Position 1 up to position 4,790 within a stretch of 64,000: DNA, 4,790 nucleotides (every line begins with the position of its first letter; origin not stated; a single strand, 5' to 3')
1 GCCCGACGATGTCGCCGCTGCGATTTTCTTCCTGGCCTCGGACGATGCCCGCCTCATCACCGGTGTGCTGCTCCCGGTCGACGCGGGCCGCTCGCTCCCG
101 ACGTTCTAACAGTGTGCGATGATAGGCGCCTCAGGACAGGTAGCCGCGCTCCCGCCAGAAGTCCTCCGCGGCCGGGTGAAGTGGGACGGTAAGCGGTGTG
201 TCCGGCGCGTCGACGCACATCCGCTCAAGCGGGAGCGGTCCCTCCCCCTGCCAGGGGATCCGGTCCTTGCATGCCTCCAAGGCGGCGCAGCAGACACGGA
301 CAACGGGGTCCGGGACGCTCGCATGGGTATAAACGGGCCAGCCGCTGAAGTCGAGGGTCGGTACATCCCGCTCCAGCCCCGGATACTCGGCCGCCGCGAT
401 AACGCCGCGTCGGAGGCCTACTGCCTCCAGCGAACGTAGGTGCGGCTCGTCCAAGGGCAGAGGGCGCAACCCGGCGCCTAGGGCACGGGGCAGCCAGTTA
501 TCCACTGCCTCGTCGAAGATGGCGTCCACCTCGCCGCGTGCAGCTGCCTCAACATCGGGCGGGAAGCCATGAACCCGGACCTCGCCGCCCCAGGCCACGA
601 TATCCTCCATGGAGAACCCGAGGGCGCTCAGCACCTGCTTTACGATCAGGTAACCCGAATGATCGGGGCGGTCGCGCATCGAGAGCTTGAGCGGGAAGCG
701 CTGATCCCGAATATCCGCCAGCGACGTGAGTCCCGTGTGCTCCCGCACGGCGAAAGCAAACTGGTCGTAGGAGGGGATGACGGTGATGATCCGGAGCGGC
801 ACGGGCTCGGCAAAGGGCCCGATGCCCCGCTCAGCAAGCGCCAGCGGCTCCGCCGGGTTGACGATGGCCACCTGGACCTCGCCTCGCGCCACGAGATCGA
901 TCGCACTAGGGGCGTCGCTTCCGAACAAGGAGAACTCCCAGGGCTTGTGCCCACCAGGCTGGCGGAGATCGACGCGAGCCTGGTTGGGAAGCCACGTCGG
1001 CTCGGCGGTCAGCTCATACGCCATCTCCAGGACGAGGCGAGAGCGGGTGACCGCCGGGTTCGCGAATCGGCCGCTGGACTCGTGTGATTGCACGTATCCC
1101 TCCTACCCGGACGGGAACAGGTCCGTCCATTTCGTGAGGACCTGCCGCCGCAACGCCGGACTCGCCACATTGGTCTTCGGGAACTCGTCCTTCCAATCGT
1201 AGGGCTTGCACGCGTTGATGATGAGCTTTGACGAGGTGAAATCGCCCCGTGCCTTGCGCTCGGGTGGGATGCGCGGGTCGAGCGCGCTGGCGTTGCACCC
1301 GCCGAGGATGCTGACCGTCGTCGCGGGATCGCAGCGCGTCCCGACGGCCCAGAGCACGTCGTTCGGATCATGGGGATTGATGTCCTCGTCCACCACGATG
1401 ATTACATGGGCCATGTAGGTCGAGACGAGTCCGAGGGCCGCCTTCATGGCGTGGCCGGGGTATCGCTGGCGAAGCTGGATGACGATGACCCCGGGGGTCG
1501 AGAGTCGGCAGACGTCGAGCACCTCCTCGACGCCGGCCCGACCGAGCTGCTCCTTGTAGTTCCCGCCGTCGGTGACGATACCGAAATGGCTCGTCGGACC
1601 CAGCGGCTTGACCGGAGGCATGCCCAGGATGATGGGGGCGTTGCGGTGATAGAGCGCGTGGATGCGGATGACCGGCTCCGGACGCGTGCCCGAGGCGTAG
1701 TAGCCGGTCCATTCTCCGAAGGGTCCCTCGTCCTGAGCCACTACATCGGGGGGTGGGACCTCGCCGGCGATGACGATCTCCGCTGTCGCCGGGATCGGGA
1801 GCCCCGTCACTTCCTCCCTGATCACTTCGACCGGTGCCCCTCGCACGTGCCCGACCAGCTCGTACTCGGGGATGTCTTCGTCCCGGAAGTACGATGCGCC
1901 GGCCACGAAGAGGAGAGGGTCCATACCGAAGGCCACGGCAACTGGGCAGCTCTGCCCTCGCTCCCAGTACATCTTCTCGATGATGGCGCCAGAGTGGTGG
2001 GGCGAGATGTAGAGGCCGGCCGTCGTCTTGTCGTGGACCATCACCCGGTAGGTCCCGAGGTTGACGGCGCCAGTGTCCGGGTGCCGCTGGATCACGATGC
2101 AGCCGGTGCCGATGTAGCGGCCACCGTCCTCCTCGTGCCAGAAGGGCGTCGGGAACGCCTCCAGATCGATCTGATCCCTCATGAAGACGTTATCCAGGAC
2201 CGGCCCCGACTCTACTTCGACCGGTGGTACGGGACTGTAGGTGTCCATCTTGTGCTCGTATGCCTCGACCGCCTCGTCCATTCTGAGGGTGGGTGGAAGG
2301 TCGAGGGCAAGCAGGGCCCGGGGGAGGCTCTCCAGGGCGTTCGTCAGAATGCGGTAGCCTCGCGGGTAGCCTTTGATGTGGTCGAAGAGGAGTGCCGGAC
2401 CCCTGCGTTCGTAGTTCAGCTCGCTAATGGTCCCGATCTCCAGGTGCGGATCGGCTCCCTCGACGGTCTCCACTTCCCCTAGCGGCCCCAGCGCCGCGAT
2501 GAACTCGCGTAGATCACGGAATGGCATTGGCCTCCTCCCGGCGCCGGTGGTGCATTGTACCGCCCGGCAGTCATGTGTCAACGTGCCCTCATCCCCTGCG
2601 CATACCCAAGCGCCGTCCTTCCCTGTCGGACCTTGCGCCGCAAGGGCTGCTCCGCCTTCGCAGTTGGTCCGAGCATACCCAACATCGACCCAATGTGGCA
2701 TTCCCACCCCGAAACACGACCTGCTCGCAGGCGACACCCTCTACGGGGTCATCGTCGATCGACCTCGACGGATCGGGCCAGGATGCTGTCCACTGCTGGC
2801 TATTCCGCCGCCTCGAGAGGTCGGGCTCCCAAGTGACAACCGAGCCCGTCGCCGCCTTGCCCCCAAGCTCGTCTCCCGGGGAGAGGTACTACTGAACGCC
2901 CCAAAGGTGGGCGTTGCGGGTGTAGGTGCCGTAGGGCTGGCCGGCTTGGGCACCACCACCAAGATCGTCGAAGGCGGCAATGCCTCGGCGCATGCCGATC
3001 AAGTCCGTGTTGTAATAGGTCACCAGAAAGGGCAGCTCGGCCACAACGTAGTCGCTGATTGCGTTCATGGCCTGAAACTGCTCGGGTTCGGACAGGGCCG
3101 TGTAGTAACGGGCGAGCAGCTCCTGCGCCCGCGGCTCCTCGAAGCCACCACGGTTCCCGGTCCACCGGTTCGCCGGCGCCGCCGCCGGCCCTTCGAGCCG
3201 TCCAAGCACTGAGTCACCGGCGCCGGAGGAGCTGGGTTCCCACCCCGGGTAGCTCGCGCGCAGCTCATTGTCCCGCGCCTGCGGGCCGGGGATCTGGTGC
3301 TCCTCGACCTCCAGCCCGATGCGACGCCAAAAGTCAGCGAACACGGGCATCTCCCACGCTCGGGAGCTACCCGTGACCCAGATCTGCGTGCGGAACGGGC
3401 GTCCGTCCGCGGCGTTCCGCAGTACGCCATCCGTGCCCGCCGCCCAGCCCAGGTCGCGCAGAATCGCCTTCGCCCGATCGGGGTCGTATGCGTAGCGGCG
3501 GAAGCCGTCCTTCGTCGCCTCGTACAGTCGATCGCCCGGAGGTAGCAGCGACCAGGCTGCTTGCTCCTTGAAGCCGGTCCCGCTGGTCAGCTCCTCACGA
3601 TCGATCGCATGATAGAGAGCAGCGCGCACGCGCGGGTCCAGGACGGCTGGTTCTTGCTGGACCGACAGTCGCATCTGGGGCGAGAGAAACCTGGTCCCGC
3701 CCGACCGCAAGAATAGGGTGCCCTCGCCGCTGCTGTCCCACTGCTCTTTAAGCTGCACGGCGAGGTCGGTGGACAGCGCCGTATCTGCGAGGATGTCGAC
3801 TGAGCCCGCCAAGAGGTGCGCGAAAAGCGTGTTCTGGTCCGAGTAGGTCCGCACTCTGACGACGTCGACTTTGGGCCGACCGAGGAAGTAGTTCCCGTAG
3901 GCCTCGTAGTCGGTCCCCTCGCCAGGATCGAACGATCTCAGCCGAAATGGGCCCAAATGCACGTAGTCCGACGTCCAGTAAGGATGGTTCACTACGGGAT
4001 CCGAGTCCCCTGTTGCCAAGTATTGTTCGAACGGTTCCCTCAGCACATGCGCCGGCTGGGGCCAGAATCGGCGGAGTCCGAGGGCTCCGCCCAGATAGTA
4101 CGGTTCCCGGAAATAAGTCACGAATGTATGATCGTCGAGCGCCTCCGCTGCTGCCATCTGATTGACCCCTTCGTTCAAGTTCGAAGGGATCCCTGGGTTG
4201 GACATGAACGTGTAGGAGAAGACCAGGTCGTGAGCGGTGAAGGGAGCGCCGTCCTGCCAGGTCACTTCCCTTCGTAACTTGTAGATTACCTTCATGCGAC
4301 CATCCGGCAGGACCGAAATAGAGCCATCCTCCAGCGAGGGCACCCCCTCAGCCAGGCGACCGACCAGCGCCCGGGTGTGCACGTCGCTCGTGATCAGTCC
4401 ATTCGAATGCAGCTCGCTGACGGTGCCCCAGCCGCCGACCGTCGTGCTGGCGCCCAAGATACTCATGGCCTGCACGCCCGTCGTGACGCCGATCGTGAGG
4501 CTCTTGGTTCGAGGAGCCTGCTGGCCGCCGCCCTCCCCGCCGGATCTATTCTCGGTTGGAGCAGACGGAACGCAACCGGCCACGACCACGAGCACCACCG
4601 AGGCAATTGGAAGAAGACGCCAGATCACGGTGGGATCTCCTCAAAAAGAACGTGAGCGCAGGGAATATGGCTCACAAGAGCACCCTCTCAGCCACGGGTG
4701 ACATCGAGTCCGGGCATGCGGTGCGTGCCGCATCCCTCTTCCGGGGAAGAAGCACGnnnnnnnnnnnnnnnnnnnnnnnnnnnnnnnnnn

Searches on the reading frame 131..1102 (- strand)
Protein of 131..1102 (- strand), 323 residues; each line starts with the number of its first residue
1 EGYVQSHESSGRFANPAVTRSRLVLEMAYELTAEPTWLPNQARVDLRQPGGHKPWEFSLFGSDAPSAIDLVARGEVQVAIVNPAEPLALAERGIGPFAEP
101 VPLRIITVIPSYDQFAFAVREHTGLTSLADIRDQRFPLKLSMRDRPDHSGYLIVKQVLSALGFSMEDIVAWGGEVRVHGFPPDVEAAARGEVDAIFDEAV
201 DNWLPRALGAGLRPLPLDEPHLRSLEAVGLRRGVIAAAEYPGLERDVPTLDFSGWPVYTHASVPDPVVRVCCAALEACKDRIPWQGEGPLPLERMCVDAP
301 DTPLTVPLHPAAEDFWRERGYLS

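Call 8: search_protein_families(library=pfam, proteins=[window:131-1102:-], max_evalue=0.001)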
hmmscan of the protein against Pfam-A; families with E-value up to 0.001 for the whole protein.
window:131-1102:- (323 aa): 2 families
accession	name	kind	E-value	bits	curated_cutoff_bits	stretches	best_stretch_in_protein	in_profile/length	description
PF16868.10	NMT1_3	-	3.8e-10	40.3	27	1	67-320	44-289/289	NMT1-like family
PF12974.12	Phosphonate-bd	-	8.3e-07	29.1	27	1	61-194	36-159/242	ABC transporter, phosphonate, periplasmic substrate-binding protein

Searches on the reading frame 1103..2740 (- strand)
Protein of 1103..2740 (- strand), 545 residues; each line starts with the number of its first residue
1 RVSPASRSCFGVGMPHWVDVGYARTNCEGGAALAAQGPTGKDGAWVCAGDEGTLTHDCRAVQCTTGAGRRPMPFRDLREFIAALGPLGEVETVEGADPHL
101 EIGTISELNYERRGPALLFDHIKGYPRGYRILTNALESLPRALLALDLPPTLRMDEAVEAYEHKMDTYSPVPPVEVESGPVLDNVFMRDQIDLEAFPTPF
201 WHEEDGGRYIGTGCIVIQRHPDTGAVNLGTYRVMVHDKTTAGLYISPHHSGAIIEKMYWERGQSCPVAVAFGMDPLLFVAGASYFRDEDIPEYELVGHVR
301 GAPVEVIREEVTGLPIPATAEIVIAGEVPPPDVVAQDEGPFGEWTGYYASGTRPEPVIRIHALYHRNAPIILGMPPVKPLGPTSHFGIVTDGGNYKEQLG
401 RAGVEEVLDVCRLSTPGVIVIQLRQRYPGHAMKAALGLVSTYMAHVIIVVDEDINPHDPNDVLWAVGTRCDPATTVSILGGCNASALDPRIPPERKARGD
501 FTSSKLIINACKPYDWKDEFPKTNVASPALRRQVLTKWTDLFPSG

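Call 39: search_protein_families(library=pfam, proteins=[window:1103-2740:-], max_evalue=0.001)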
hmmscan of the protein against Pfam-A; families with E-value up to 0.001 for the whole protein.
window:1103-2740:- (545 aa): 3 families
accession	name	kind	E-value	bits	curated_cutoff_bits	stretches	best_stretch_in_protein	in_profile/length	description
PF01977.22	UbiD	-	3.3e-59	200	23.3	1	176-377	5-204/206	3-octaprenyl-4-hydroxybenzoate carboxy-lyase Rift-related domain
PF20696.2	UbiD_C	-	2.4e-21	76.5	24.2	1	418-510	37-127/127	3-octaprenyl-4-hydroxybenzoate carboxy-lyase C-terminal domain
PF20695.2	UbiD_N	-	1.3e-11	44.8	24.3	1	90-160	10-77/78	3-octaprenyl-4-hydroxybenzoate carboxy-lyase N-terminal domain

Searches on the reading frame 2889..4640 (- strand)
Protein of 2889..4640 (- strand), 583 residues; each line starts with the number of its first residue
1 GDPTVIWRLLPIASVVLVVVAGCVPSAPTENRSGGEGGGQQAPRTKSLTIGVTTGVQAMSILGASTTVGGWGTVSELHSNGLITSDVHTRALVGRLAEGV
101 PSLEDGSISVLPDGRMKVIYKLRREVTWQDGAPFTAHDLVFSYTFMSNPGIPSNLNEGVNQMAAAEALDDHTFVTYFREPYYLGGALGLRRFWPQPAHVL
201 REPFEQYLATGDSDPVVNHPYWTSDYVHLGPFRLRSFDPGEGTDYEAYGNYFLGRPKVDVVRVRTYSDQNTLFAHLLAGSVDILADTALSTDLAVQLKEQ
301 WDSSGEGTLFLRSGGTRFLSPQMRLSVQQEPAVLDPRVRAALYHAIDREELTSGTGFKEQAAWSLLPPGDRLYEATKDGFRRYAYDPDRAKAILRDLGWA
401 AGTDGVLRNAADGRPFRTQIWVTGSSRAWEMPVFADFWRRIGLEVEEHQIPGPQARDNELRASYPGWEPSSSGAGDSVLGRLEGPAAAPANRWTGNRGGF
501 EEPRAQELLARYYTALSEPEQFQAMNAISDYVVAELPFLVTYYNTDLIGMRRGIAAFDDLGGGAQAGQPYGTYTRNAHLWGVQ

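Call 8: search_protein_families(library=pfam, proteins=[window:2889-4640:-], max_evalue=0.001)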
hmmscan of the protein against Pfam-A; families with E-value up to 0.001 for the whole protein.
window:2889-4640:- (583 aa): 1 family
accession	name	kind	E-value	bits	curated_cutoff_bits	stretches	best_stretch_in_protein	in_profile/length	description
PF00496.27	SBP_bac_5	-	2.1e-49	169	32.4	1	116-470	17-349/368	Bacterial extracellular solute-binding proteins, family 5 Middle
